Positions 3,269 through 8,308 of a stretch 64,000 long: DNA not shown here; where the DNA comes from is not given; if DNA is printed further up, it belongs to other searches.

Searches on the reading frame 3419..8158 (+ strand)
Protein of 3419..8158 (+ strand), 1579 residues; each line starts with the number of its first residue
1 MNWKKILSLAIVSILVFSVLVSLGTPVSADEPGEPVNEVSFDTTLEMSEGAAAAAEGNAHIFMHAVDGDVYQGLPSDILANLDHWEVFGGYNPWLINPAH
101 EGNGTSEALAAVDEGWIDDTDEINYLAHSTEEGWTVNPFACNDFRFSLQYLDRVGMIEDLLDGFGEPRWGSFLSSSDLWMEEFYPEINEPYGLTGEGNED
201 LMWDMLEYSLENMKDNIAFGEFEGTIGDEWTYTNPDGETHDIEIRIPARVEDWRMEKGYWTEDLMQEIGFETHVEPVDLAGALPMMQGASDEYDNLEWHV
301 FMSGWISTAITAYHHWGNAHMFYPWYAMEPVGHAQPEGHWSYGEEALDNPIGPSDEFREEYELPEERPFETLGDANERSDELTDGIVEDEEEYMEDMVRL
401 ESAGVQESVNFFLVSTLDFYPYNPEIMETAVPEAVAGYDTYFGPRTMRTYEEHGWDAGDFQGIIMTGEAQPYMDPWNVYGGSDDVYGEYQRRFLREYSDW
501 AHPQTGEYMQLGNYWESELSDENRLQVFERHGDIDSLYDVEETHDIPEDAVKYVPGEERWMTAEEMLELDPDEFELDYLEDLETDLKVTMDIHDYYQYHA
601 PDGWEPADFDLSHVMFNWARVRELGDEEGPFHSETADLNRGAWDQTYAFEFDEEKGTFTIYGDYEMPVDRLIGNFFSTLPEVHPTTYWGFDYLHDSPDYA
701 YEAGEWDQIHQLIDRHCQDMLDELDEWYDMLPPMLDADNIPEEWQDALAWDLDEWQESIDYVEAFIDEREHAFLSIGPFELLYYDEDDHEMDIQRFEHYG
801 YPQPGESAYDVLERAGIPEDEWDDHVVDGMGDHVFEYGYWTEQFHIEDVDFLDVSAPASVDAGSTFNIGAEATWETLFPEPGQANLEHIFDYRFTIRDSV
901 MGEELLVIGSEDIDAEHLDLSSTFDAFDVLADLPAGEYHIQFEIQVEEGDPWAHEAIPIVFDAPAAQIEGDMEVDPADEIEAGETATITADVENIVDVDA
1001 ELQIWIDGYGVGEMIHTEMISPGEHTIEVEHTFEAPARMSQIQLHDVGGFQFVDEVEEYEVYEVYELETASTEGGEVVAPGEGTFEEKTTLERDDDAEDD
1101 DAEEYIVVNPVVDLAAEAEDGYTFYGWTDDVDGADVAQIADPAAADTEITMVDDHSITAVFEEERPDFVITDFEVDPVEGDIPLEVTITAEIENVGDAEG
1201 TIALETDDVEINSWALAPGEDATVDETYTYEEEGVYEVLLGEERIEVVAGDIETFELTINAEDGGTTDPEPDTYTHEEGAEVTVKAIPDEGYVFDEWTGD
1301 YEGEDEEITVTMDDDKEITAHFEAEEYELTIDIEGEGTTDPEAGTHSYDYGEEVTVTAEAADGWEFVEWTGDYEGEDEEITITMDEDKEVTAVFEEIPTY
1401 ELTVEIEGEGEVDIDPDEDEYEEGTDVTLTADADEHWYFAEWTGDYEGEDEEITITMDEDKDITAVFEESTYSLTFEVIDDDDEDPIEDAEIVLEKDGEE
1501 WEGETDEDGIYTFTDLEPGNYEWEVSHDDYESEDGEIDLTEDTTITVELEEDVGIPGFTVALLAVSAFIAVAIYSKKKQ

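Call 25: search_protein_families(library=pfam, proteins=[window:3419-8158:+], max_evalue=0.001)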
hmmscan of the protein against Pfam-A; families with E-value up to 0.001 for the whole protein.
window:3419-8158:+ (1579 aa): 6 families
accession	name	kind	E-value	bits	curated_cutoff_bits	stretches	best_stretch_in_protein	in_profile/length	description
PF18998.6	Flg_new_2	-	2.3e-49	165.7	23.6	4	1256-1325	2-72/73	Divergent InlB B-repeat domain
PF13620.12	CarboxypepD_reg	-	9.3e-12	45.6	32.3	1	1478-1548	6-78/82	Carboxypeptidase regulatory-like domain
PF13715.12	CarbopepD_reg_2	-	6.4e-08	33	32.2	1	1478-1551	5-78/88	CarboxypepD_reg-like domain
PF17802.7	SpaA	-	3.5e-06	27.5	23.1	1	1474-1551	3-89/91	Prealbumin-like fold domain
PF17210.9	SdrD_B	-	6.6e-06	26.7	29.7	1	1479-1527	16-66/112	SdrD B-like domain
PF09479.16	Flg_new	-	2.2e-05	24.9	27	0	1258-1320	4-64/65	Listeria-Bacteroides repeat domain (List_Bact_rpt)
